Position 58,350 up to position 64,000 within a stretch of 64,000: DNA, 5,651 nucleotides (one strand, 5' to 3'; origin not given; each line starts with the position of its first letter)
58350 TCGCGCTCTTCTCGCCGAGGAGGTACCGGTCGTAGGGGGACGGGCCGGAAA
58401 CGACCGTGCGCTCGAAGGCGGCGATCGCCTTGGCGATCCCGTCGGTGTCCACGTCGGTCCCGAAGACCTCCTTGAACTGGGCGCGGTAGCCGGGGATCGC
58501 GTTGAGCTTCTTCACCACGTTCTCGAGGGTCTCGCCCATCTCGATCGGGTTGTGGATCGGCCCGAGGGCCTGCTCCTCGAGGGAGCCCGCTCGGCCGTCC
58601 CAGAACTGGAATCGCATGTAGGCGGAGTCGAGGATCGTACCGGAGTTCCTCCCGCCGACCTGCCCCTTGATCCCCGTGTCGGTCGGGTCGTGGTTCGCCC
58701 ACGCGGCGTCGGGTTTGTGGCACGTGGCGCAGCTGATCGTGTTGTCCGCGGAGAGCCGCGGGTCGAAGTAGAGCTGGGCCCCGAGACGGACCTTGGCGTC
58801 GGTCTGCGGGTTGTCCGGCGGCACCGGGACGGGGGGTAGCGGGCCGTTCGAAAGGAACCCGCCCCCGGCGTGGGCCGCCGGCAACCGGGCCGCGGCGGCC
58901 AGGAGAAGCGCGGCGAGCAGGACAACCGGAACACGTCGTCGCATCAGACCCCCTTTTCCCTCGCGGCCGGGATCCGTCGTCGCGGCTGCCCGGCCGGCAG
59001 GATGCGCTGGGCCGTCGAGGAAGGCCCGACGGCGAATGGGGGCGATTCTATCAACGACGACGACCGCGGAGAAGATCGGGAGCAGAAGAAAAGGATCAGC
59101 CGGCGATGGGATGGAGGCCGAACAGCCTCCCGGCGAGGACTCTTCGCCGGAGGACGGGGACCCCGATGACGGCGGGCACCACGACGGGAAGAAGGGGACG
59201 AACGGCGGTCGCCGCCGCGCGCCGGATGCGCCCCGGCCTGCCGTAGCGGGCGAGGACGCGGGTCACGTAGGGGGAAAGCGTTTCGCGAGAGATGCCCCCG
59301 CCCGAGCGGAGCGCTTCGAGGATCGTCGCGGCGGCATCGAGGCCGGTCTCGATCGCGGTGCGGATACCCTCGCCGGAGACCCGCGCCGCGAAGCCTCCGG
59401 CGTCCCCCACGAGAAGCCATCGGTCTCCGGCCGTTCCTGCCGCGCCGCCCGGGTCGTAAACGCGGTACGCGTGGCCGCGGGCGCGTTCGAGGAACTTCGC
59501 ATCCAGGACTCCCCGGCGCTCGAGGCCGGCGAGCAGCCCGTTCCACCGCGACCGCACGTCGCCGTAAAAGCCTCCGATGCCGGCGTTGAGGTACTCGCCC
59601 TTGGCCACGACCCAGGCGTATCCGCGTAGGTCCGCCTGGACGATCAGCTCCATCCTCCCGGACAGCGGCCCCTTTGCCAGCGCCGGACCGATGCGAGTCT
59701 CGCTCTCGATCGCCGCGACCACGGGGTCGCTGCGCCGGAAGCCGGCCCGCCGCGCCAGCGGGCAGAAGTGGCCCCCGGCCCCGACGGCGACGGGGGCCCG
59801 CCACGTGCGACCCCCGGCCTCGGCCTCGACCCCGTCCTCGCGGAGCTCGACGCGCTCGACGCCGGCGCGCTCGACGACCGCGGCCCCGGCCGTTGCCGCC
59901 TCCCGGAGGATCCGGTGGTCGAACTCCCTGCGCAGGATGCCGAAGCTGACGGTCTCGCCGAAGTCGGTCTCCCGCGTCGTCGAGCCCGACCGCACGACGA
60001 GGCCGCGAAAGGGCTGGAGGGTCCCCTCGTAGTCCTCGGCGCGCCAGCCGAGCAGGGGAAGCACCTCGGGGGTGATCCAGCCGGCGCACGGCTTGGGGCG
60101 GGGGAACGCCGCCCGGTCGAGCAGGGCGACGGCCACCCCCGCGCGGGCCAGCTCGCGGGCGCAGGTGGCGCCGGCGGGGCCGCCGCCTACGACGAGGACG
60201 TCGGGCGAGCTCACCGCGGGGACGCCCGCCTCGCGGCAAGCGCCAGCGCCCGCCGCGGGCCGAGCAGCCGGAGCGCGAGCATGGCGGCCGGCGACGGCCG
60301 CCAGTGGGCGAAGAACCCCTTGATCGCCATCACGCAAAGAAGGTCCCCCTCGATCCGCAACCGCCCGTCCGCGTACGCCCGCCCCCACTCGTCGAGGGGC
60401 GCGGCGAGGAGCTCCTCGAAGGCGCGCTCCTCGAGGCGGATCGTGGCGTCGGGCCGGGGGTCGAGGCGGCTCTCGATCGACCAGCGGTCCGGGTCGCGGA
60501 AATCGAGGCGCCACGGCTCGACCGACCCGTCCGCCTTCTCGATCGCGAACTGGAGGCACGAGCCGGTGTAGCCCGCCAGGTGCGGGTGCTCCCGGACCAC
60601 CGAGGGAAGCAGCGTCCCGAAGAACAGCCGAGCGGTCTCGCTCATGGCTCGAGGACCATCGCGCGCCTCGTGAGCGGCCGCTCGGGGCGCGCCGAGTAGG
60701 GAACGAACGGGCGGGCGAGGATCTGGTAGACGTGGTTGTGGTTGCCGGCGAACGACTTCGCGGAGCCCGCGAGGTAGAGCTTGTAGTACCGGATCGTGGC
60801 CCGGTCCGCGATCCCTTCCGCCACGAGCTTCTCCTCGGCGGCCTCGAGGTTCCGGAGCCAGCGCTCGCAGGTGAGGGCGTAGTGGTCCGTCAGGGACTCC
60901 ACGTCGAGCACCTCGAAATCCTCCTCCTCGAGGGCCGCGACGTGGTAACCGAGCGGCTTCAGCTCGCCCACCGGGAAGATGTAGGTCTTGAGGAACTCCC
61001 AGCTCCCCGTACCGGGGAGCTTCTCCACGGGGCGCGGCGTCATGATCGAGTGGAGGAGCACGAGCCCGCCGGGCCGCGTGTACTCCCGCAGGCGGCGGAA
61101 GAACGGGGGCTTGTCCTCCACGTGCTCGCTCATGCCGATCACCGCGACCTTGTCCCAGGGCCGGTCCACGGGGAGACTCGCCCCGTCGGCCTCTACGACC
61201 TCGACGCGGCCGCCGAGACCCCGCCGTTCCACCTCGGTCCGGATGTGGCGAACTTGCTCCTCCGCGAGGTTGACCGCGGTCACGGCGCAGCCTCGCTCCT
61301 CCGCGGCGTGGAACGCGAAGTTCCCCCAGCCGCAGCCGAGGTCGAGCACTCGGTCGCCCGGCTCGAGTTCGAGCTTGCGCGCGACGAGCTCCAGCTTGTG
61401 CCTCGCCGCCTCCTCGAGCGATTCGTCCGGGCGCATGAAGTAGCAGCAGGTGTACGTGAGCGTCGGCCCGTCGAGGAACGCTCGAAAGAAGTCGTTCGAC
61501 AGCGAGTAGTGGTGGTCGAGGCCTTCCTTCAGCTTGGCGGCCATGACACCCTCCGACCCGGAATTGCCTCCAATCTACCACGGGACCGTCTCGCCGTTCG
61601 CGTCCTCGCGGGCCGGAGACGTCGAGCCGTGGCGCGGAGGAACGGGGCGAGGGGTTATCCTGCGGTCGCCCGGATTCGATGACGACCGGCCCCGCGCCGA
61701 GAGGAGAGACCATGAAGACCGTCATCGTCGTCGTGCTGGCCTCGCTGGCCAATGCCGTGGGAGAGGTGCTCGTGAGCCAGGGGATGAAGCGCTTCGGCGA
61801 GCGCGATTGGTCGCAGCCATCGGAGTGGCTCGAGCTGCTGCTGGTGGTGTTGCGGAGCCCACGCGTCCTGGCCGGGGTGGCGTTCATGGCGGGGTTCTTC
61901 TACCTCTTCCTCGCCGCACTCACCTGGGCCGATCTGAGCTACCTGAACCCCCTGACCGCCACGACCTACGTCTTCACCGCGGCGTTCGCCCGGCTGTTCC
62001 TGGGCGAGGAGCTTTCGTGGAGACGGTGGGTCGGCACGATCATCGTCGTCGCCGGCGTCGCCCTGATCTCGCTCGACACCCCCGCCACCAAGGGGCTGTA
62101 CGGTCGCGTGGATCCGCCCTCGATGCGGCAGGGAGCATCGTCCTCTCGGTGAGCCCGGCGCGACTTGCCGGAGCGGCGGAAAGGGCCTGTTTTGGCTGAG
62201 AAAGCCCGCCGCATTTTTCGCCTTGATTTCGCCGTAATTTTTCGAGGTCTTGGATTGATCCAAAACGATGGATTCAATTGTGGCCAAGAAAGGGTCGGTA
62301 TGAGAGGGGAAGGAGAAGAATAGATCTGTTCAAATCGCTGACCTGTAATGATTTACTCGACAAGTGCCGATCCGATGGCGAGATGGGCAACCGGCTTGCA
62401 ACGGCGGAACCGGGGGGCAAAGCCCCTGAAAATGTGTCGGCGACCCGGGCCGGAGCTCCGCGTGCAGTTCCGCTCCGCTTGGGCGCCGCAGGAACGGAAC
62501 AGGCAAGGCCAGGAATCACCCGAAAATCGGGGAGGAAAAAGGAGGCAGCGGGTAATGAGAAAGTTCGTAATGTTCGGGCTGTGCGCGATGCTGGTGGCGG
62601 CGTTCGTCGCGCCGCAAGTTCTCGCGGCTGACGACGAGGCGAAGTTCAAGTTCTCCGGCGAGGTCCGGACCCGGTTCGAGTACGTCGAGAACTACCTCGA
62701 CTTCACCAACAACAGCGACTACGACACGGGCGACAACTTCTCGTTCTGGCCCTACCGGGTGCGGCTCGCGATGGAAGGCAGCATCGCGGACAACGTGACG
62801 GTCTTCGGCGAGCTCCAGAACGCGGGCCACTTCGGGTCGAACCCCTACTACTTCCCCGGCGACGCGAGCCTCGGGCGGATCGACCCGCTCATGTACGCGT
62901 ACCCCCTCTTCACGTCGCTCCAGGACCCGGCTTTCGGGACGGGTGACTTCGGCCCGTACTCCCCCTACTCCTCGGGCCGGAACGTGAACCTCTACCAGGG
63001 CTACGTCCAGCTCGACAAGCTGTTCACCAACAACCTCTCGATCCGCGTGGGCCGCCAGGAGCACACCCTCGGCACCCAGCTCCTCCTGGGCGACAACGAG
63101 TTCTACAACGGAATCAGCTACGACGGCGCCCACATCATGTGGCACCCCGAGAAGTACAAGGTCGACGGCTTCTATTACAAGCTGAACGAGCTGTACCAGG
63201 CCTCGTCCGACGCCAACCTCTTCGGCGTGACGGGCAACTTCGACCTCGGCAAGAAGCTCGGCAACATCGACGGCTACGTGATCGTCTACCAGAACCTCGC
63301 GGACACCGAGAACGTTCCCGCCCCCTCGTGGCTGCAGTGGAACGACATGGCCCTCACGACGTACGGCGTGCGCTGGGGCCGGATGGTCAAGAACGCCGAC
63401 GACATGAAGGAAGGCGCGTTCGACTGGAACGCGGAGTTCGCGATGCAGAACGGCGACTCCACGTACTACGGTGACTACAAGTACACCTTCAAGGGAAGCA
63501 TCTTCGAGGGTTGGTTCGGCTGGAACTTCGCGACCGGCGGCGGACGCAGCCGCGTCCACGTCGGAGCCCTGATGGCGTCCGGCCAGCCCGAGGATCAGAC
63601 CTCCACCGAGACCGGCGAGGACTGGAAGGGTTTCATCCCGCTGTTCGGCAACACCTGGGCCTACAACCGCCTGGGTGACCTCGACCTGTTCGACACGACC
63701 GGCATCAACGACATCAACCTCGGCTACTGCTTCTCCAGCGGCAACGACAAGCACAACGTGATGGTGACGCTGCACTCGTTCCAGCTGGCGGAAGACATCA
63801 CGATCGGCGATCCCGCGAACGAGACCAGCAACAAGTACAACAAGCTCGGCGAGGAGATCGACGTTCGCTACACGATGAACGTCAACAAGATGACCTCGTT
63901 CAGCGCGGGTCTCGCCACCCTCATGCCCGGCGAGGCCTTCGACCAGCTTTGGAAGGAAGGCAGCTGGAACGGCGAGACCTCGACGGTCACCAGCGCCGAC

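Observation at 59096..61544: Tightly coupled CFA-synthase-like methyltransferase / SCP2 / flavin reductase operon: candidate mid-chain lipid methylation pathway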

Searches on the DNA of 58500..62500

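Call 75: search_rna_families(source=window, start=58500, end=62500, threshold=evalue, max_evalue=1)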
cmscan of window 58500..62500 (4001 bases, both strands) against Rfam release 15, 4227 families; matches with E-value up to 1: 1.
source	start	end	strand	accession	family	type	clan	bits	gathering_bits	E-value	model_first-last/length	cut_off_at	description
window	59725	59771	-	RF00454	p27_CRE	Cis-reg;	-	23.1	42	0.16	1-59/59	no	p27 cis-regulatory element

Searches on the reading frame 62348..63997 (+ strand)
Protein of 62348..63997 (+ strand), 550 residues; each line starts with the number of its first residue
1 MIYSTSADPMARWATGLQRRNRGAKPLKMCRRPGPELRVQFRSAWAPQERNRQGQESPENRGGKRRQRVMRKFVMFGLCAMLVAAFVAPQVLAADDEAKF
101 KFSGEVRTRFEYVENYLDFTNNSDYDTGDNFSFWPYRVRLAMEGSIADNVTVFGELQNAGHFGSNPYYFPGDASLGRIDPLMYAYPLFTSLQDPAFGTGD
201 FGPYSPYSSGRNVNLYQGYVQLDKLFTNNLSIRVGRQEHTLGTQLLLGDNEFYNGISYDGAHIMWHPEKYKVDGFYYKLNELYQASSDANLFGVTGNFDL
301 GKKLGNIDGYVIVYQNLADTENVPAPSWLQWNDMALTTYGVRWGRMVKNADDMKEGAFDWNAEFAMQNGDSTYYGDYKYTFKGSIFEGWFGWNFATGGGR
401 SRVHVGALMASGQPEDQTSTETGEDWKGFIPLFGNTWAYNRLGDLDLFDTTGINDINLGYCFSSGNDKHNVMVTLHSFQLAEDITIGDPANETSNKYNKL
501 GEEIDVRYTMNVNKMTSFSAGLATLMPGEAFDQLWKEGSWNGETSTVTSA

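Call 51: search_protein_families(library=pfam, proteins=[window:62348-63997:+], max_evalue=0.00001)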
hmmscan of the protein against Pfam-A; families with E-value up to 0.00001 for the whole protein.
window:62348-63997:+ (550 aa): 1 family
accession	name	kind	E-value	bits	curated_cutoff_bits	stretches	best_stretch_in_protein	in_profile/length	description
PF13372.12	Alginate_exp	-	2.2e-15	56.8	25.2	1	136-532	34-382/395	Alginate export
